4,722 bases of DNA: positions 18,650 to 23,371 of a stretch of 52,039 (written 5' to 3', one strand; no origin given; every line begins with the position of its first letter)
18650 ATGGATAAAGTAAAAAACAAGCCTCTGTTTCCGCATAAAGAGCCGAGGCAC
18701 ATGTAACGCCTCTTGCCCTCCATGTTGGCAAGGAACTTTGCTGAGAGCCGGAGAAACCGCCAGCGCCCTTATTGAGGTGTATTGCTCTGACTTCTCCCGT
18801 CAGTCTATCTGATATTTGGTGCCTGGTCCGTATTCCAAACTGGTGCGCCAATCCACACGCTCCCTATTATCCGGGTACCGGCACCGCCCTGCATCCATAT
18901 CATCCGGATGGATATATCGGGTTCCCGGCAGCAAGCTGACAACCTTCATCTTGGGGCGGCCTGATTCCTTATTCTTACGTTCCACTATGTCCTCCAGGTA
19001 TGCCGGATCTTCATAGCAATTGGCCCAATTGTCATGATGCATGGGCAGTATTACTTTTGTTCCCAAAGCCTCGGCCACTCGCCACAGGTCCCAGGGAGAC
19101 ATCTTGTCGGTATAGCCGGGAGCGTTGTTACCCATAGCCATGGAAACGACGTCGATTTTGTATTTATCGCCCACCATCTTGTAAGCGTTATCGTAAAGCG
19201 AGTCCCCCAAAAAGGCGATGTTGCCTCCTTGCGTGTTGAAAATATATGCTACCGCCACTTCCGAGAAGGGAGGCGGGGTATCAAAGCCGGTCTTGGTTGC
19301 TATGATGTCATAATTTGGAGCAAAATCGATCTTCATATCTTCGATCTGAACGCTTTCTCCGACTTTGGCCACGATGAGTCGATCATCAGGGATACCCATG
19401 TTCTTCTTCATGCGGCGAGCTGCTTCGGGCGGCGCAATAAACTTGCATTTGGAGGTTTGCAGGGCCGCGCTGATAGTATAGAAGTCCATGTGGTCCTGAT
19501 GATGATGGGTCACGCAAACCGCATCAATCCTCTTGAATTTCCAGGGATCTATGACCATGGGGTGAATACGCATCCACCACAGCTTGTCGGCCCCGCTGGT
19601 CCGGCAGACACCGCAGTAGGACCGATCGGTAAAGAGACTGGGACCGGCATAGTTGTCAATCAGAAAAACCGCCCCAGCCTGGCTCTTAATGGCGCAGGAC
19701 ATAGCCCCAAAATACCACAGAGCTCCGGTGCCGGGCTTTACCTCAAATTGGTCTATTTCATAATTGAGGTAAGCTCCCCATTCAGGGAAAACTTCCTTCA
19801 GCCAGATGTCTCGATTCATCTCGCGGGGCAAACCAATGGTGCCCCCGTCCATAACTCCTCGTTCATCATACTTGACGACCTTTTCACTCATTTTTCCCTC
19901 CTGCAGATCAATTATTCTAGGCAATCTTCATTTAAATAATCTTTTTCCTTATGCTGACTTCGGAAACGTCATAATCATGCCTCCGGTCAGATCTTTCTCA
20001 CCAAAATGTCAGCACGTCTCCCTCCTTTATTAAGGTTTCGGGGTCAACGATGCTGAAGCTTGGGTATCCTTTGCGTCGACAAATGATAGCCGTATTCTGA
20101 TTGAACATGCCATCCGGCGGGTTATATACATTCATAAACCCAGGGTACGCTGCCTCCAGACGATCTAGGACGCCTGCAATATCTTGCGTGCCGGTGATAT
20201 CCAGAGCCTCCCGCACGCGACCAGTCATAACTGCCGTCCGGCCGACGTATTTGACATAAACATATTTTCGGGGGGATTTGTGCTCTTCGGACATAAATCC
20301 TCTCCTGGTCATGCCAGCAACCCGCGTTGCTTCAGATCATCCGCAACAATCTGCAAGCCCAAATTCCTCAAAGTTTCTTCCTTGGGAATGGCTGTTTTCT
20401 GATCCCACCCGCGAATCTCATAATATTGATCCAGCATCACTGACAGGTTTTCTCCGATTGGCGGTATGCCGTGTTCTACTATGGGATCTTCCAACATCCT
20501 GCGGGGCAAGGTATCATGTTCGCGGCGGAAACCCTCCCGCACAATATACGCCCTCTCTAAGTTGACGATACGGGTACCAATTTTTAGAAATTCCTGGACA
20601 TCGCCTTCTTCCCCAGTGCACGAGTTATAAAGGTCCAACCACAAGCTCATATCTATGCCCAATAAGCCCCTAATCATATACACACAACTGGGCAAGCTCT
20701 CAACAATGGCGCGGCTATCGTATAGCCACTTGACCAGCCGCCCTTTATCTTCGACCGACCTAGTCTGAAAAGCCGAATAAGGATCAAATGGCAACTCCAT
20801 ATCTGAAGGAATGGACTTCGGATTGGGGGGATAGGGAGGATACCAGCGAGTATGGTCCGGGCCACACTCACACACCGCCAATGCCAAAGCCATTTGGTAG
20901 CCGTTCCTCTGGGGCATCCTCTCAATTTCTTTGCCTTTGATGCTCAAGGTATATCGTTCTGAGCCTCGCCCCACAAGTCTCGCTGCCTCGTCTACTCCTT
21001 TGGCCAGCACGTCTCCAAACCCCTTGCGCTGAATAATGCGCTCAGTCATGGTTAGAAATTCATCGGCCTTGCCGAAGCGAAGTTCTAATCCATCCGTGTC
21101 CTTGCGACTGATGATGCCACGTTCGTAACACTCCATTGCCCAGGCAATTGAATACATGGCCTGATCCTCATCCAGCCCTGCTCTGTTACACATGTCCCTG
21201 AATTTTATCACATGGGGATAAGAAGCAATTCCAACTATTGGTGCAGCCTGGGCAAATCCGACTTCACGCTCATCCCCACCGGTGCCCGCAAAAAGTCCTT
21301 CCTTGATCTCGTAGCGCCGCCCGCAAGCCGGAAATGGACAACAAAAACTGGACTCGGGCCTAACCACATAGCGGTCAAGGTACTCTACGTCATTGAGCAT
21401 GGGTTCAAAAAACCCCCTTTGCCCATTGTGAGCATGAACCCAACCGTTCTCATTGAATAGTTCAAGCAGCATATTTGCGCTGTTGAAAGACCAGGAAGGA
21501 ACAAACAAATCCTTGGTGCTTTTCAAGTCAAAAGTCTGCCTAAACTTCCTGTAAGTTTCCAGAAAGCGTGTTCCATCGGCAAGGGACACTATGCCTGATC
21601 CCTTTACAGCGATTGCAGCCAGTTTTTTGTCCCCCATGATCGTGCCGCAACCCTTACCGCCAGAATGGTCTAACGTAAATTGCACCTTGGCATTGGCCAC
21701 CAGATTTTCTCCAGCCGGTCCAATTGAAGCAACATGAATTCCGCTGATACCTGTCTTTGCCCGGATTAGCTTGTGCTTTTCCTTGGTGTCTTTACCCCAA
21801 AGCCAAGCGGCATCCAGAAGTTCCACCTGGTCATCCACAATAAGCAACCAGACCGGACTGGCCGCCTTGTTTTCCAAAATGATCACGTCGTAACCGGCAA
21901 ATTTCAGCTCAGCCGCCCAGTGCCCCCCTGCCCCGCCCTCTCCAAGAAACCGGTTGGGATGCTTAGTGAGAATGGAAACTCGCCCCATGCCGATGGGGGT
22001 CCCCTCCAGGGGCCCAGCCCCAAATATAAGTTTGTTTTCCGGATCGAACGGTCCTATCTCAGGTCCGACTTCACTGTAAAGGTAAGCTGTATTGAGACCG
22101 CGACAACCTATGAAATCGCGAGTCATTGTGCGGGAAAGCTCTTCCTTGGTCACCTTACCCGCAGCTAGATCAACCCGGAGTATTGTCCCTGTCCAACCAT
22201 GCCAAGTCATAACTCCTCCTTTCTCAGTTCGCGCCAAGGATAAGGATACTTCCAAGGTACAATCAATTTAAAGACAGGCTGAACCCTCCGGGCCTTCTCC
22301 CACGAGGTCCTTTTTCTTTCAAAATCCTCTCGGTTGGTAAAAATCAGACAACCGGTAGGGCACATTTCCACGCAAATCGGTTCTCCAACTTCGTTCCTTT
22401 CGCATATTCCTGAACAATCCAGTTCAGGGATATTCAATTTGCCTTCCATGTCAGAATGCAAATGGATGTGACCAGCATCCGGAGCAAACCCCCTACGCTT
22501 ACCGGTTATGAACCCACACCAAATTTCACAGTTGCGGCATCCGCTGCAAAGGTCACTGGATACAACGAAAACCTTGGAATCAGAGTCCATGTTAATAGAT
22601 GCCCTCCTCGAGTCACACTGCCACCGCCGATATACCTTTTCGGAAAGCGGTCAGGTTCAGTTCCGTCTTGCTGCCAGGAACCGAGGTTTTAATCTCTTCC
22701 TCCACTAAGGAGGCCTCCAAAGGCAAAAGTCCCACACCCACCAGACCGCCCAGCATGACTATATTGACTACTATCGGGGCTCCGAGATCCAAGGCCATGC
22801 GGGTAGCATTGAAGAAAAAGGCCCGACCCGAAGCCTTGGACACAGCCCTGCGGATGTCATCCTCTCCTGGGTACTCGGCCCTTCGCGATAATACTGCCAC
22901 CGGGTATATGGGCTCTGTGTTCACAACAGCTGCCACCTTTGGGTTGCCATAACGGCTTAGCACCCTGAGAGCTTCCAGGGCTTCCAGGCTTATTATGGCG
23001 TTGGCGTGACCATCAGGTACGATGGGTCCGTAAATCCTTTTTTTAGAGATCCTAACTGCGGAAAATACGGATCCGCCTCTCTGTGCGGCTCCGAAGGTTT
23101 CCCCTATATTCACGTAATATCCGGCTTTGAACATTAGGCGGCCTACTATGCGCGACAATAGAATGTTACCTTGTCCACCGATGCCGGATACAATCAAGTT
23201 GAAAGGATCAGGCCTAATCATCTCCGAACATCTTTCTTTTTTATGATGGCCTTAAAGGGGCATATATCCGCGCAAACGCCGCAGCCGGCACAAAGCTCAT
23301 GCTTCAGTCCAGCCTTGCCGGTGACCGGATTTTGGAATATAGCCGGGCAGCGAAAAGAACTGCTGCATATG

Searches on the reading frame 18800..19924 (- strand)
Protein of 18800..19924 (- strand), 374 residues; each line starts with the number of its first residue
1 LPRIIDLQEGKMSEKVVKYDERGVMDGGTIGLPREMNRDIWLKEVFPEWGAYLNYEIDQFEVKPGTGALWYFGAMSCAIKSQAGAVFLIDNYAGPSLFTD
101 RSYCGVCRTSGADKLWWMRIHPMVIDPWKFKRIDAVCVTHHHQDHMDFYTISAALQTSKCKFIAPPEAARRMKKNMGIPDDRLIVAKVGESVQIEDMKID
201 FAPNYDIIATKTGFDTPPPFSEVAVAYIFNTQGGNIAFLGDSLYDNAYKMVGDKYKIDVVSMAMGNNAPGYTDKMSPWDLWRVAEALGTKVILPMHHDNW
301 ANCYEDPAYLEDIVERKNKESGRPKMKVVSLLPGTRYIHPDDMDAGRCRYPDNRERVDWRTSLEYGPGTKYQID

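Call 5: search_protein_families(library=pfam, proteins=[window:18800-19924:-], max_evalue=0.0001)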
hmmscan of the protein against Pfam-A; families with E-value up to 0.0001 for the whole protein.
window:18800-19924:- (374 aa): 3 families
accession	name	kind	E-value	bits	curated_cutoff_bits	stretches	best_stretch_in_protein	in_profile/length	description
PF12706.13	Lactamase_B_2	-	8.1e-12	45.6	27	1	121-297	20-200/200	Beta-lactamase superfamily domain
PF13483.12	Lactamase_B_3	-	9.1e-10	39.2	24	1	71-296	4-160/160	Beta-lactamase superfamily domain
PF00753.33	Lactamase_B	-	8.5e-05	23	22.7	0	131-296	42-196/196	Metallo-beta-lactamase superfamily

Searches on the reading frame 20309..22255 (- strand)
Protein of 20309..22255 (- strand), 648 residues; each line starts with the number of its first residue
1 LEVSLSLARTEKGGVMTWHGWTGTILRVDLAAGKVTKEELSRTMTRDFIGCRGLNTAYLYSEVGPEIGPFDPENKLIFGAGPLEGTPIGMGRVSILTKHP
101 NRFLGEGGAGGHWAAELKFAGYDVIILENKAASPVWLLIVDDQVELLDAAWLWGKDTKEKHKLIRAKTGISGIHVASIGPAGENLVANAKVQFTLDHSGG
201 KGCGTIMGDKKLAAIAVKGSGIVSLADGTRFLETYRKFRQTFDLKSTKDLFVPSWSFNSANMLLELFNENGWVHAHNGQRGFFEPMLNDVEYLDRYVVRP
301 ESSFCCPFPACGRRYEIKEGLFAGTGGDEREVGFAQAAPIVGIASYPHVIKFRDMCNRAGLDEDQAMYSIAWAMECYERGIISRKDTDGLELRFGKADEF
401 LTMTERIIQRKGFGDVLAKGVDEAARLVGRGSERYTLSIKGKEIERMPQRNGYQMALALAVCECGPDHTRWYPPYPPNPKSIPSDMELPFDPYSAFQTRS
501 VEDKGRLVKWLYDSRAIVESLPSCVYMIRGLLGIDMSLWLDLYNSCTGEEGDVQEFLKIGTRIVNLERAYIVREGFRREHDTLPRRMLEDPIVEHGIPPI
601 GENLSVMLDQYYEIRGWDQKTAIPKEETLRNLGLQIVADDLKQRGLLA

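Call 5: search_protein_families(library=pfam, proteins=[window:20309-22255:-], max_evalue=0.0001)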
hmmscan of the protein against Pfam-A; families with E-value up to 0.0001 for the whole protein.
window:20309-22255:- (648 aa): 2 families
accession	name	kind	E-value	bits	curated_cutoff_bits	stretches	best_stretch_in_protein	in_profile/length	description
PF01314.23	AFOR_C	-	2e-84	284.4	27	1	261-634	26-385/385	Aldehyde ferredoxin oxidoreductase, domains 2 & 3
PF02730.20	AFOR_N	-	1.1e-58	198.8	29.8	1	23-219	1-198/199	Aldehyde ferredoxin oxidoreductase, N-terminal domain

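Call 7: search_protein_families(library=ncbifam, proteins=[window:20309-22255:-], max_evalue=0.001)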
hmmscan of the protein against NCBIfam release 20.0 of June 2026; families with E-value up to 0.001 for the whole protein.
window:20309-22255:- (648 aa): 2 families
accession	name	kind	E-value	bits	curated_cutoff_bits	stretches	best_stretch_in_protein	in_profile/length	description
NF007354.0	PRK09849.1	equivalog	1.1e-75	255.7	868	2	18-236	5-223/703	aldehyde ferredoxin oxidoreductase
NF040818.1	GAPOR_Arch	equivalog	2.8e-05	22.6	1300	1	24-145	4-124/654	glyceraldehyde-3-phosphate:ferredoxin oxidoreductase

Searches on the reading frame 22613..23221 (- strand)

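Call 5: search_protein_families(library=pfam, proteins=[window:22613-23221:-], max_evalue=0.0001)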
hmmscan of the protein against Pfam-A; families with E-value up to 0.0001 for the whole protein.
window:22613-23221:- (202 aa): 1 family
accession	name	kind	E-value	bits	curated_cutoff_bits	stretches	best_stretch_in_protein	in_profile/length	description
PF01558.24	POR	-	3.3e-30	105.9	27.4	1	15-197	1-172/173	Pyruvate ferredoxin/flavodoxin oxidoreductase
